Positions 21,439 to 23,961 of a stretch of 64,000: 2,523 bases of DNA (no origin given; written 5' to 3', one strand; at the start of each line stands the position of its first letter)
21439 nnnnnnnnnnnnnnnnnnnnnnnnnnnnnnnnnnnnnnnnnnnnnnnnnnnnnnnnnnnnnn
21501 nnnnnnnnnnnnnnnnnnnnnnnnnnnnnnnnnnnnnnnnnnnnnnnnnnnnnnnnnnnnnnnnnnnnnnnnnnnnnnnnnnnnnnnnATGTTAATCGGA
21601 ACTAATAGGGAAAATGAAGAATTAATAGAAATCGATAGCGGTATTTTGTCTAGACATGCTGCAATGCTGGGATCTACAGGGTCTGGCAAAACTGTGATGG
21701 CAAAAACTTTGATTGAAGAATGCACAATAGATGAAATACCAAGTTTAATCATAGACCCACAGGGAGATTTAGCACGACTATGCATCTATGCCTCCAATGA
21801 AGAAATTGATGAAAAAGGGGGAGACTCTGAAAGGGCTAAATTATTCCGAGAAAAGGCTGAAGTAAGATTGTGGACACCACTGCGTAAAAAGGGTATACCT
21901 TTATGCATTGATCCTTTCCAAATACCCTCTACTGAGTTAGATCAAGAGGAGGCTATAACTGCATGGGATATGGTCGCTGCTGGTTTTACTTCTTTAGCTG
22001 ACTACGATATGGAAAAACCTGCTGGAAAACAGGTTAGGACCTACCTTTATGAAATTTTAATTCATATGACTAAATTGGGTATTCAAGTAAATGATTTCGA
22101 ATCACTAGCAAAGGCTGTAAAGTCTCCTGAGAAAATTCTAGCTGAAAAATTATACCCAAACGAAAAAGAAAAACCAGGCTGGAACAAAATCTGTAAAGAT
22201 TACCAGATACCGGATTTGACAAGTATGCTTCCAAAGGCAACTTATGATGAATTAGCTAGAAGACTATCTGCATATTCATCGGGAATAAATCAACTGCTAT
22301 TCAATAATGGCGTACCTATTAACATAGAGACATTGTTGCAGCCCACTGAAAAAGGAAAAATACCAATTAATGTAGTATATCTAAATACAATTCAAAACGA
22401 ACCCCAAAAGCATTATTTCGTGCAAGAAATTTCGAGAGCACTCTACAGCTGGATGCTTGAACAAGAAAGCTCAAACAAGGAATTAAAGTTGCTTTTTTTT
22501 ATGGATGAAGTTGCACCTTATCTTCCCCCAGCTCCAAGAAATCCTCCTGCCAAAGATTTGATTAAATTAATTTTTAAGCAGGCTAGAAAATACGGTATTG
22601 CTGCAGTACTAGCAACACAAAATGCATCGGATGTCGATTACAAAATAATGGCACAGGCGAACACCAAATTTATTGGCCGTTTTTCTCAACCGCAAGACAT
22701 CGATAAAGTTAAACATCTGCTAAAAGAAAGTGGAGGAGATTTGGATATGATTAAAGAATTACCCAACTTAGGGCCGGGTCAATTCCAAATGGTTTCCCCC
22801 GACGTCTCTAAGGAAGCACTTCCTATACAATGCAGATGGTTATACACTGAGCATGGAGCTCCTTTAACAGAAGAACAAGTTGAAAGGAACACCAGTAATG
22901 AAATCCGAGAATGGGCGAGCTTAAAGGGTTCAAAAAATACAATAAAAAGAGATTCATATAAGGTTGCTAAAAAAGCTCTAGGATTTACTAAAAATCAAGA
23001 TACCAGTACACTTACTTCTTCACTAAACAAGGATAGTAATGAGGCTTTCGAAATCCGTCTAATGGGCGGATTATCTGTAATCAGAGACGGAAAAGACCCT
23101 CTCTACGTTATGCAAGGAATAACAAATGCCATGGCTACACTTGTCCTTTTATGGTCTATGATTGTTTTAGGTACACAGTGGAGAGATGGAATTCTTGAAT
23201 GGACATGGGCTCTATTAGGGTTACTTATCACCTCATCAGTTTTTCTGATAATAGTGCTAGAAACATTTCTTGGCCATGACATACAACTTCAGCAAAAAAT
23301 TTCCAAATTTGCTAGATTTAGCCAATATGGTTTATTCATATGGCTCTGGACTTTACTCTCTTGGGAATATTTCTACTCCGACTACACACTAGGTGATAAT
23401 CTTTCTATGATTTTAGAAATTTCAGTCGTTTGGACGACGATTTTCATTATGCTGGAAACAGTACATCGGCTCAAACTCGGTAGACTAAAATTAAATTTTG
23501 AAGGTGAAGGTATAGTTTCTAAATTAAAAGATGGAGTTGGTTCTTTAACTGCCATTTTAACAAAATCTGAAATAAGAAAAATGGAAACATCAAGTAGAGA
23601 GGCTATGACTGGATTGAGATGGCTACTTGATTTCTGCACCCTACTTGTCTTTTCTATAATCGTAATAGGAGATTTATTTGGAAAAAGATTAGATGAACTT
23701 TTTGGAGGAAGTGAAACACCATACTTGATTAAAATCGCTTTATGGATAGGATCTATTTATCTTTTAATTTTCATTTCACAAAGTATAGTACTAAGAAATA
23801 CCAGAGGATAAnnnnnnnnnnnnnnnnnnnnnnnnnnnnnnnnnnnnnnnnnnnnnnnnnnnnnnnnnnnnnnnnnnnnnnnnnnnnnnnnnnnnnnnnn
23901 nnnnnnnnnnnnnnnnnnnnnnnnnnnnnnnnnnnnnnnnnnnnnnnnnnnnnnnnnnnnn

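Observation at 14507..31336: About 17 kb block of roughly 16 uncharacterised membrane, ATPase and ion-channel genes with a conflict/stress-system domain vocabulary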

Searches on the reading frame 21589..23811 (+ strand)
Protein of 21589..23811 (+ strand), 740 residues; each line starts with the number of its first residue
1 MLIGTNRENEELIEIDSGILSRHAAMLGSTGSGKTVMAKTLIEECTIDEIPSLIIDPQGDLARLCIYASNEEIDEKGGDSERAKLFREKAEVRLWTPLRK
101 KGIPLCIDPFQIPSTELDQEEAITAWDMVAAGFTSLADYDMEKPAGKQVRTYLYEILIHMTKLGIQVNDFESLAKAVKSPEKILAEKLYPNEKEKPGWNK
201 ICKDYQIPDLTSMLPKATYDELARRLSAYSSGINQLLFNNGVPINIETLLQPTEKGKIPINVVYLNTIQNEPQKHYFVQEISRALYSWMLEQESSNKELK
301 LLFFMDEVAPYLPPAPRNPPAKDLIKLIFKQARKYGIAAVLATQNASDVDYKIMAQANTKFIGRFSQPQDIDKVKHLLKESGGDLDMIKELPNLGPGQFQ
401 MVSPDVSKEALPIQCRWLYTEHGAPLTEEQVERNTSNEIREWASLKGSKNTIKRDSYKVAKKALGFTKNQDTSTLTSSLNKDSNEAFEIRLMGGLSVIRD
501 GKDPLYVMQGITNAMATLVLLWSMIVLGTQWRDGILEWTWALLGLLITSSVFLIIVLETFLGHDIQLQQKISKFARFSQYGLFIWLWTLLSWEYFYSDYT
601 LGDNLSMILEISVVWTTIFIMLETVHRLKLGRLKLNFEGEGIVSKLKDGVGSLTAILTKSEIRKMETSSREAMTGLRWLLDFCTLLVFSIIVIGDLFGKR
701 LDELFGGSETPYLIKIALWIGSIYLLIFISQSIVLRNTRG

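Call 4: search_protein_families(library=pfam, max_evalue=0.1, proteins=[window:21589-23811:+])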
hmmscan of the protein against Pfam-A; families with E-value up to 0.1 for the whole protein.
window:21589-23811:+ (740 aa): 7 families
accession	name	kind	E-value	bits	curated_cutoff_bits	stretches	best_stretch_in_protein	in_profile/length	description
PF01935.23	DUF87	-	2.2e-11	44.7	23.2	1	13-211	14-146/220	Helicase HerA, central domain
PF05872.18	HerA_C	-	3.2e-10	39.7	22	2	7-105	7-106/502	Helicase HerA-like C-terminal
PF10412.15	TrwB_AAD_bind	-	1.6e-08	34.3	20.5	2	21-62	15-56/387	Type IV secretion-system coupling protein DNA-binding domain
PF12846.13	AAA_10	-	3.5e-06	26.7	27.5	1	22-60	22-60/362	AAA-like domain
PF05707.18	Zot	-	0.027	14.4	20.3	1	302-358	84-140/197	Zonular occludens toxin (Zot)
PF10251.14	PEN-2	-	0.064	14.1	25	0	558-599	34-75/93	Presenilin enhancer-2 subunit of gamma secretase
PF01580.24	FtsK_SpoIIIE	-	0.09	12.7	24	0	21-42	39-60/221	FtsK/SpoIIIE family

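Call 6: search_protein_families(library=padloc, max_evalue=0.01, proteins=[window:21589-23811:+])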
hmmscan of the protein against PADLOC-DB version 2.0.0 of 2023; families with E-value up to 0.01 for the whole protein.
window:21589-23811:+ (740 aa): 16 families
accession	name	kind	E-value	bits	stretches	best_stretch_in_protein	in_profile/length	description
PDLC04105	HerA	-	9.1e-22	75.3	2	246-397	367-518/576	-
PDLC04140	mad8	-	1.1e-19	69.1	1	3-393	6-281/314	mads_8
PDLC04103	HerA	-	1.2e-15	54.8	2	278-406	420-548/579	-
PDLC02188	HerA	-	2.8e-12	44.3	1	291-402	419-530/578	-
PDLC01055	HerA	-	3e-11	40.8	1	262-368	385-485/532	Type III coevolved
PDLC04098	HerA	-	3.2e-10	37.2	2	327-398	561-630/686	-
PDLC04106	HerA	-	4e-09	33.6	1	326-380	542-596/667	-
PDLC02185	HerA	-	9e-09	32.6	2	285-394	431-541/585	-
PDLC04100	HerA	-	1.7e-08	31.6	2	292-377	432-520/580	-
PDLC04104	HerA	-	9.1e-08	29.2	1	281-396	202-318/379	-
PDLC04102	HerA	-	5e-07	26.4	1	281-393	487-598/654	-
PDLC04097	HerA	-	0.00019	18.2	0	328-398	508-576/618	-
PDLC02684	DndH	-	0.0002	16.9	0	2-61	1344-1415/1715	DndH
PDLC04107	HerA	-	0.0004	17.5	1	19-59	167-208/306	-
PDLC04101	HerA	-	0.00057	16.7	1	20-45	167-192/400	-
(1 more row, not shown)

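Call 9: search_protein_families(library=ncbifam, max_evalue=0.01, proteins=[window:21589-23811:+])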
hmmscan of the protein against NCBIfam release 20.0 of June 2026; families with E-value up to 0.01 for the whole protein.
window:21589-23811:+ (740 aa): 11 families
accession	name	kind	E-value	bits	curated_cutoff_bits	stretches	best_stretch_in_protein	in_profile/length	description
NF042944.1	HerA_antiphage_2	equivalog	6.4e-12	45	850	1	291-398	419-526/576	anti-phage-associated helicase HerA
NF053655.1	CedD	equivalog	7.5e-12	44.7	600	2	222-409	349-520/527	DNA-translocating ATPase CedD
NF033849.1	ser_rich_anae_1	subfamily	4.1e-10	37.7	650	1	218-374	937-1099/1163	serine-rich protein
NF045975.1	VirB4_plasma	equivalog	3.9e-09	34.8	590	2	24-74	518-568/894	Mbov_0397 family ICE element conjugal transfer ATPase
NF040819.1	helicase_HerA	equivalog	7.3e-09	34.7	970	1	315-406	417-506/561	DNA double-strand break repair helicase HerA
NF042943.1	HerA_antiphage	equivalog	1.7e-08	33.5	800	1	284-378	418-515/566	anti-phage-associated helicase HerA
NF041017.1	DNA_import_CedB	equivalog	3.6e-06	25.9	700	1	256-349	434-519/590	DNA import protein CedB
TIGR00929.1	VirB4_CagE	subfamily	3.6e-06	25.5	643.1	0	287-352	633-683/792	VirB4 family type IV secretion/conjugal transfer ATPase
NF045971.1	conju_CD1110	equivalog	4.9e-06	25.1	325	1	4-65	397-460/752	VirB4-like conjugal transfer ATPase, CD1110 family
NF040937.1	HerA_Thermprot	equivalog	7e-06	24.7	800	0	317-399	366-446/487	DNA double-strand break repair helicase HerA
TIGR03743.1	SXT_TraD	subfamily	3.7e-05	22.4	366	1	9-60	163-214/636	conjugative transfer system coupling protein TraD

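Call 11: find_related_loci(query=window:21589-23811:+, collection=genome_contigs, flank=10000)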
Query window:21589-23811:+ (740 aa) in genome_contigs; peptide patterns used: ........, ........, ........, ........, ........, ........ (x = any residue, [..] = any of these).
88 stretches matched a pattern, but none encodes a relative of the query by tblastn (E <= 1e-3).

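Call 12: find_homologous_proteins(query=window:21589-23811:+)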
Query window:21589-23811:+ (740 aa): 2115 proteins with E <= 0.001 among 8000 candidates; the best 120 are listed.
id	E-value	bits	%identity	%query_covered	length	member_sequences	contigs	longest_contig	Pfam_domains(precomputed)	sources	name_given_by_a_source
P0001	0.0e+0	1668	100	100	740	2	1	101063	PF10412.16,PF01935.24,PF05872.19,PF12846.14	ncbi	-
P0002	0.0e+0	1337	76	100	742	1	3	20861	PF10412.16,PF01935.24,PF05872.19,PF12846.14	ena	-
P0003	0.0e+0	1337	76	100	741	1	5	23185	PF10412.16,PF01935.24,PF05872.19,PF12846.14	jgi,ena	-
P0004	0.0e+0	1335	77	100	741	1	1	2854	PF10412.16,PF01935.24,PF05872.19,PF12846.14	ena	-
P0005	0.0e+0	1335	76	100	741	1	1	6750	PF10412.16,PF01935.24,PF05872.19,PF12846.14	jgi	-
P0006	0.0e+0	1334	77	100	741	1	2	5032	PF10412.16,PF01935.24,PF05872.19,PF12846.14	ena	-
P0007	0.0e+0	1334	77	100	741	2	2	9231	PF10412.16,PF01935.24,PF05872.19,PF12846.14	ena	-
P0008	0.0e+0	1334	76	100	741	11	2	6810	PF10412.16,PF01935.24,PF05872.19,PF12846.14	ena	-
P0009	0.0e+0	1333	77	100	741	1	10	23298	PF10412.16,PF01935.24,PF05872.19,PF12846.14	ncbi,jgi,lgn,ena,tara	tara:strand:+ start:1203 stop:3428 length:2226 start_codon:yes stop_codon:yes gene_type:complete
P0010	0.0e+0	1333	77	100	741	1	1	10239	PF10412.16,PF01935.24,PF05872.19,PF12846.14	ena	-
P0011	0.0e+0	1331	77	100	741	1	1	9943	PF10412.16,PF01935.24,PF05872.19,PF12846.14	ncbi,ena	-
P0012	0.0e+0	1331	77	100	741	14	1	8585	PF10412.16,PF01935.24,PF05872.19,PF12846.14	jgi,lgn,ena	-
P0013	0.0e+0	1319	76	100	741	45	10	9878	PF10412.16,PF01935.24,PF05872.19,PF12846.14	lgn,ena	-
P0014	0.0e+0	1292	74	100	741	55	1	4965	PF10412.16,PF01935.24,PF05872.19,PF12846.14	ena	-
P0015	0.0e+0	1291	73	100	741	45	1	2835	PF10412.16,PF01935.24,PF05872.19,PF12846.14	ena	-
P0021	0.0e+0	1255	72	100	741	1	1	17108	PF10412.16,PF01935.24,PF05872.19,PF12846.14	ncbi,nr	ncbi:ATP-binding protein [Marine Group III euryarchaeote]|nr:ATP-binding protein [Marine Group III e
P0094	1.2e-240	819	53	99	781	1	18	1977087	PF10412.16,PF01935.24,PF05872.19,PF12846.14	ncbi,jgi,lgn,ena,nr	ncbi:MAG: hypothetical protein CMB20_004175 [Methanobacteriota archaeon]|nr:MAG: hypothetical protei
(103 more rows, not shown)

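Call 14: find_encoding_contigs(protein=P0094, flank=10000, max_places=2)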
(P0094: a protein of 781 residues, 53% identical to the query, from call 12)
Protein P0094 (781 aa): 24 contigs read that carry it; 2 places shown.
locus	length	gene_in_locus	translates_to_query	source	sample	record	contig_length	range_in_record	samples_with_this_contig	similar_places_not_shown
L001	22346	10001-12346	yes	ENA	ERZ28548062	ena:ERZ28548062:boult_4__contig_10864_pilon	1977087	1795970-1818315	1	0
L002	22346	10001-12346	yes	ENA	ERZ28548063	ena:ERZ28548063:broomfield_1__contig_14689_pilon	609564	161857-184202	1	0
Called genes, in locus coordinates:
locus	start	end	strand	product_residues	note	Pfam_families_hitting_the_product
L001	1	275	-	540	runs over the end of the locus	PF02142:MGS, PF01808:AICARFT_IMPCHas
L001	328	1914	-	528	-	PF00118:Cpn60_TCP1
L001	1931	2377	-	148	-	-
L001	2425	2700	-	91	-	PF00013:KH_1 (weak)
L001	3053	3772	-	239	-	PF20720:nSTAND3 (faint)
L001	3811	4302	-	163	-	-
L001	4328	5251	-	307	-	PF01408:GFO_IDH_MocA, PF22725:GFO_IDH_MocA_C3, PF02894:GFO_IDH_MocA_C (weak)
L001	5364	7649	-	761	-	PF09826:Beta_propel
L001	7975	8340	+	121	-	-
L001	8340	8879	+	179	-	PF01928:CYTH (weak)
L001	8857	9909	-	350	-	PF01041:DegT_DnrJ_EryC1, PF01212:Beta_elim_lyase (weak)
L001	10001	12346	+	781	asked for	PF01935:DUF87, PF05872:HerA_C (weak), PF10412:TrwB_AAD_bind (faint), PF12846:AAA_10 (faint)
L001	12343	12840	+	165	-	PF00881:Nitroreductase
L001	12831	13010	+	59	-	-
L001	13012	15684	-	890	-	PF28598:PDH_E1_N, PF00456:Transketolase_N (weak), PF17831:PDH_E1_M, PF22613:Transketolase_C_1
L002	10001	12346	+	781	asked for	PF01935:DUF87, PF05872:HerA_C (weak), PF10412:TrwB_AAD_bind (faint), PF12846:AAA_10 (faint)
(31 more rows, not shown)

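Call 15: find_encoding_contigs(protein=P0009, flank=10000, max_places=3)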
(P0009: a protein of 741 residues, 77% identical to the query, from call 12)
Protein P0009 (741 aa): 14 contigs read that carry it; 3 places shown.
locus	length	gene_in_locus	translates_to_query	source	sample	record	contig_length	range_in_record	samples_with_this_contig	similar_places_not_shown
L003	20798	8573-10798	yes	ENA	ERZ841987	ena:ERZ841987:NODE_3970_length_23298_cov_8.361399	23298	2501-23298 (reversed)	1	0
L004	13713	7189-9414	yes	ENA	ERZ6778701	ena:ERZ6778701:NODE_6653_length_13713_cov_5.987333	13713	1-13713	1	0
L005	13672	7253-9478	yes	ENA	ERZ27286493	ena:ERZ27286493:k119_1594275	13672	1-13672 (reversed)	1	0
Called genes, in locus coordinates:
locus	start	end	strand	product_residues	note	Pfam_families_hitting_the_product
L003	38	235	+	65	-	-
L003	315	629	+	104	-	-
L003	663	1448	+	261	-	-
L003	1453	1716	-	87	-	PF04193:PQ-loop (weak), PF03083:MtN3_slv (weak)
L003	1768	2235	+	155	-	PF06094:GGACT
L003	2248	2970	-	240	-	-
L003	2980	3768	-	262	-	PF09851:SHOCT (weak)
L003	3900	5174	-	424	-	PF01896:DNA_primase_S (faint)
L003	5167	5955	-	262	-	-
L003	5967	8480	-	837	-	-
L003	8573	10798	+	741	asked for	PF01935:DUF87, PF05872:HerA_C (weak), PF10412:TrwB_AAD_bind (faint), PF12846:AAA_10 (faint)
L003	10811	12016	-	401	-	-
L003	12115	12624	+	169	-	-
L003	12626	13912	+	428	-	-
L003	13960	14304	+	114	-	-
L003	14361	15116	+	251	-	-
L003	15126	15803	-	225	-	-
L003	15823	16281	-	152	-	-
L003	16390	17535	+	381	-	PF00520:Ion_trans, PF07885:Ion_trans_2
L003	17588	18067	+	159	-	-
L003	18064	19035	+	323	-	-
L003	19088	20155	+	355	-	PF00520:Ion_trans, PF07885:Ion_trans_2 (weak)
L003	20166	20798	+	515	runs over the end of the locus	PF02037:SAP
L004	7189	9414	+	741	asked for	PF01935:DUF87, PF05872:HerA_C (weak), PF10412:TrwB_AAD_bind (faint), PF12846:AAA_10 (faint)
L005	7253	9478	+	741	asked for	PF01935:DUF87, PF05872:HerA_C (weak), PF10412:TrwB_AAD_bind (faint), PF12846:AAA_10 (faint)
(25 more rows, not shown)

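Call 16: find_encoding_contigs(protein=P0021, flank=10000, max_places=2)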
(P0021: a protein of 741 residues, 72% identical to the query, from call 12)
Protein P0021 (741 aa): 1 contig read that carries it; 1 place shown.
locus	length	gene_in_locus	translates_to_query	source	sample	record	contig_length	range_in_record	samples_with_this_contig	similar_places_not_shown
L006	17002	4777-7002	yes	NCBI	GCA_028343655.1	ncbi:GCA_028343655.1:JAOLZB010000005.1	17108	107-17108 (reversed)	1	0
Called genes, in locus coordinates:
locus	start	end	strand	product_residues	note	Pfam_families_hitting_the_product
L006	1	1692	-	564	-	PF18884:TSP3_bac (faint)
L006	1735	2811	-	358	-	PF01321:Creatinase_N, PF00557:Peptidase_M24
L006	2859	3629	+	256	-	PF14811:TPD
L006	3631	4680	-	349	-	PF00899:ThiF, PF00581:Rhodanese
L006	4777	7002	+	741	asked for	PF01935:DUF87, PF05872:HerA_C (weak), PF10412:TrwB_AAD_bind (faint), PF12846:AAA_10 (faint)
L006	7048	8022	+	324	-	PF03706:LPG_synthase_TM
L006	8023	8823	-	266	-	PF01522:Polysacc_deac_1, PF11959:DUF3473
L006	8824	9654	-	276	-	PF00535:Glycos_transf_2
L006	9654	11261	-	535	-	PF09594:GT87 (weak), PF13231:PMT_2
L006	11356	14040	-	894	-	PF00270:DEAD, PF04851:ResIII, PF00271:Helicase_C, PF19306:WHD_Lhr, PF08494:DEAD_assoc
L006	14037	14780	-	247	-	PF00149:Metallophos (weak)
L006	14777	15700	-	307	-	PF04258:Peptidase_A22B, PF06550:SPP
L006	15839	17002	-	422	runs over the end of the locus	?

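Call 19: find_related_loci(query=A1, collection=genome_contigs, flank=10000)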
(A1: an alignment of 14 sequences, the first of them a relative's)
Query A1 (740 aa) in genome_contigs; peptide patterns used: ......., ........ (x = any residue, [..] = any of these).
329 stretches matched a pattern; 205 encode a relative of the query (tblastn E <= 1e-3); the best 80 are kept; 80 distinct loci.
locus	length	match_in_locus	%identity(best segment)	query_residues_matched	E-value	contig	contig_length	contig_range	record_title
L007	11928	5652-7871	76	1-739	0e+0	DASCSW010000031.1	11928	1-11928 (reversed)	MAG TPA_asm: Candidatus Poseidoniia archaeon isolate Ts_MAG_4 NODE_31_length_11928_cov_1.944224, whole genome shotgun se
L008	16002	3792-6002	56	1-732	0e+0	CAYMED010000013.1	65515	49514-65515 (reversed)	MAG TPA_asm: uncultured Candidatus Poseidoniales archaeon isolate SRP077602_co4_213 genome assembly, contig: NODE_559_le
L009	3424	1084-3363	53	1-732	0e+0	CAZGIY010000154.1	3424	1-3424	MAG TPA_asm: uncultured Candidatus Poseidoniales archaeon isolate SRP077602_co4_765 genome assembly, contig: NODE_60283_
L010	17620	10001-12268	53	1-732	0e+0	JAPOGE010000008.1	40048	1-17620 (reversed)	MAG: Candidatus Poseidoniales archaeon isolate F8MGII_1 NODE_8_length_40048_cov_3.886092, whole genome shotgun sequence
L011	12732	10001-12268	54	1-732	0e+0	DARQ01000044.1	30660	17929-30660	MAG TPA_asm: Euryarchaeota archaeon UBA60 UBA60_contig_8161, whole genome shotgun sequence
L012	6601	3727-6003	52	1-732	0e+0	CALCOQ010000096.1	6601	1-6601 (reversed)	MAG TPA_asm: uncultured euryarchaeote isolate ERR599166_bin.113_CONCOCT_v1.1_MAG genome assembly, contig: ERZ842091.8033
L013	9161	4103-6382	53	1-732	0e+0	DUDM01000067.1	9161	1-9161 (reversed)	MAG TPA_asm: Candidatus Poseidoniales archaeon isolate UWMA-0357 NODE_9881_length_9161_cov_0.391856, whole genome shotgu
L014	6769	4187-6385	52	1-732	0e+0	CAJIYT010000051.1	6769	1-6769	uncultured Candidatus Poseidoniales archaeon isolate FRAM18_bin106 genome assembly, contig: FRAM17_bin106-51, whole geno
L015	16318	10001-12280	52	1-732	0e+0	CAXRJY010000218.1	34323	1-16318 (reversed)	MAG: Candidatus Poseidoniaceae archaeon isolate YZ14D_8.5 genome assembly, contig: k141_84851, whole genome shotgun sequ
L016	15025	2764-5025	51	1-732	0e+0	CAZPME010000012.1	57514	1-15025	MAG TPA_asm: uncultured Candidatus Poseidoniales archaeon isolate SRP260945_co1_349 genome assembly, contig: NODE_635_le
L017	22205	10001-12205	53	1-732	0e+0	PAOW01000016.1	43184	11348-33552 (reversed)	MAG: Methanobacteriota archaeon isolate SAT205 224137, whole genome shotgun sequence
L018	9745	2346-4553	53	1-732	0e+0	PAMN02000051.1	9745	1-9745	MAG: Methanobacteriota archaeon isolate SAT2971 MHASMcontig_963660, whole genome shotgun sequence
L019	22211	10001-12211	52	1-732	0e+0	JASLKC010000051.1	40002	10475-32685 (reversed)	MAG: Candidatus Poseidoniaceae archaeon isolate ETNP1_MAG_19 c_000002126515, whole genome shotgun sequence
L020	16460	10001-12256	52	1-732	0e+0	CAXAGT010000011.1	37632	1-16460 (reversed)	MAG TPA_asm: uncultured Candidatus Poseidoniales archaeon isolate ERR3525235_binner12_Refined_63 genome assembly, contig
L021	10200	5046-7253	52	1-732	0e+0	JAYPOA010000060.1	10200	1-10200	MAG: Methanobacteriota archaeon isolate 139573_S174_metabat_bins_2.tsv.119_sub NODE_5716_length_10200_cov_6.768359, whol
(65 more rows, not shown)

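Call 61: search_protein_families(library=phrogs, max_evalue=0.001, proteins=[window:21589-23811:+])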
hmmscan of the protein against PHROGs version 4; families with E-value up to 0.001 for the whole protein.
window:21589-23811:+ (740 aa): 3 families
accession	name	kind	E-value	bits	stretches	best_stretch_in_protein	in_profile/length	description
phrog_7035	-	unknown function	4.4e-26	92.5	2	251-398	442-589/969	-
phrog_2666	-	head and packaging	1.5e-14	54.5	2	301-407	423-506/555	terminase large subunit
phrog_1358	-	moron, auxiliary metabolic gene and host takeover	0.00013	20.6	0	292-360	700-769/1382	FtsK/SpoIIIE-like protein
